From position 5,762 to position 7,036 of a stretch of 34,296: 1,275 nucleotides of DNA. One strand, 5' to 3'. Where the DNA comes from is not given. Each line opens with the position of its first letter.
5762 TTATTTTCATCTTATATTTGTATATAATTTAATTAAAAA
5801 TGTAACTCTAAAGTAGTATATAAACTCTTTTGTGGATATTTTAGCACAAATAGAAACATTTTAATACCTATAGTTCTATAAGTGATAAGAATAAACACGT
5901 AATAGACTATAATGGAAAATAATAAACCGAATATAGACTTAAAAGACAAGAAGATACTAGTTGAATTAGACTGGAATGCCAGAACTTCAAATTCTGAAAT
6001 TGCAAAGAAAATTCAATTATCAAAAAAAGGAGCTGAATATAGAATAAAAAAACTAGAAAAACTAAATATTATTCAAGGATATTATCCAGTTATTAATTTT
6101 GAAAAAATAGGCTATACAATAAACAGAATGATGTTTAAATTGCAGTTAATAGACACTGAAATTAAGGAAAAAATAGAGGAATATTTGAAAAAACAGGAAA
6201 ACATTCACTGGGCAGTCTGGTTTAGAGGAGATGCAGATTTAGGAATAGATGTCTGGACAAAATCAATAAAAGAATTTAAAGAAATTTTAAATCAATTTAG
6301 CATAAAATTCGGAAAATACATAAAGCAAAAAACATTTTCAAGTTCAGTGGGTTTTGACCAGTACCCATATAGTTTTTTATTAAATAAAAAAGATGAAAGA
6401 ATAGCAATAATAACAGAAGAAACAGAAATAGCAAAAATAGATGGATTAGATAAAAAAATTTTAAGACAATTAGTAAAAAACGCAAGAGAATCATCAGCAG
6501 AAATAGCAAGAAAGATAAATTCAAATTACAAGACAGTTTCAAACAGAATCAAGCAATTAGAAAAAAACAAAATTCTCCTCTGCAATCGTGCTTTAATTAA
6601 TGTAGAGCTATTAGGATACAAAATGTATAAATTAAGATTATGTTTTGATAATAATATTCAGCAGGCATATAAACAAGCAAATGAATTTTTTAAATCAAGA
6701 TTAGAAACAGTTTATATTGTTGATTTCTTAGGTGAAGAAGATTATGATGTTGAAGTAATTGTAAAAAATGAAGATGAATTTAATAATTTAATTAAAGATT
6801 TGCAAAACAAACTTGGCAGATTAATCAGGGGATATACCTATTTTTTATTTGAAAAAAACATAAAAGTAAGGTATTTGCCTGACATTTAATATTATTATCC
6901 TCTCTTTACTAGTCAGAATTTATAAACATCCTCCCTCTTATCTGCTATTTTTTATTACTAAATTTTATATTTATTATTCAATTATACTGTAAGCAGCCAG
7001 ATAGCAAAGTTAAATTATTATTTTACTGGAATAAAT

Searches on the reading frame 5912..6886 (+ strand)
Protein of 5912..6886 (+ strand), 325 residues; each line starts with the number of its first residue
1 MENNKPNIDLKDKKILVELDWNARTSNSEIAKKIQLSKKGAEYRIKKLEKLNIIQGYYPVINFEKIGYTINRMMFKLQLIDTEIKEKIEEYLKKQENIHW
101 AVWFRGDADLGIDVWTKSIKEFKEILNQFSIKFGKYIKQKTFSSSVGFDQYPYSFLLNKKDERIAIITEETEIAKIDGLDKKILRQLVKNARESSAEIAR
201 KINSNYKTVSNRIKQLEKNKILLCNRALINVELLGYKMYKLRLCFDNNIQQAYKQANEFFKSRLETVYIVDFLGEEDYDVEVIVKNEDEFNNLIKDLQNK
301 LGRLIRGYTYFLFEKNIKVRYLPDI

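Call 79: search_protein_families(library=pfam, proteins=[window:5912-6886:+], max_evalue=0.001)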
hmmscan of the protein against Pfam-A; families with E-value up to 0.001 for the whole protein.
window:5912-6886:+ (325 aa): 7 families
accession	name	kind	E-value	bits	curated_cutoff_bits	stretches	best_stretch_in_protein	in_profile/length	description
PF13404.12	HTH_AsnC-type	-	4e-21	75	27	2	176-217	1-42/42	AsnC-type helix-turn-helix domain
PF13412.12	HTH_24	-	1.9e-20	72.6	21.9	2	9-55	2-48/48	Winged helix-turn-helix DNA-binding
PF01047.28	MarR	-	8.9e-07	29.2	24.6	0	14-55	7-48/59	MarR family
PF12840.13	HTH_20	-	2.9e-06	27.6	27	0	182-222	8-48/51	Helix-turn-helix domain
PF01037.27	AsnC_trans_reg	-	5.7e-06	26.6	25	0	86-128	12-54/73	Lrp/AsnC ligand binding domain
PF25212.1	HVO_A0114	-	0.00014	22.1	27.6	0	182-222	26-66/84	HVO_A0114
PF08279.18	HTH_11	-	0.0005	20.3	25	0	182-218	4-41/55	HTH domain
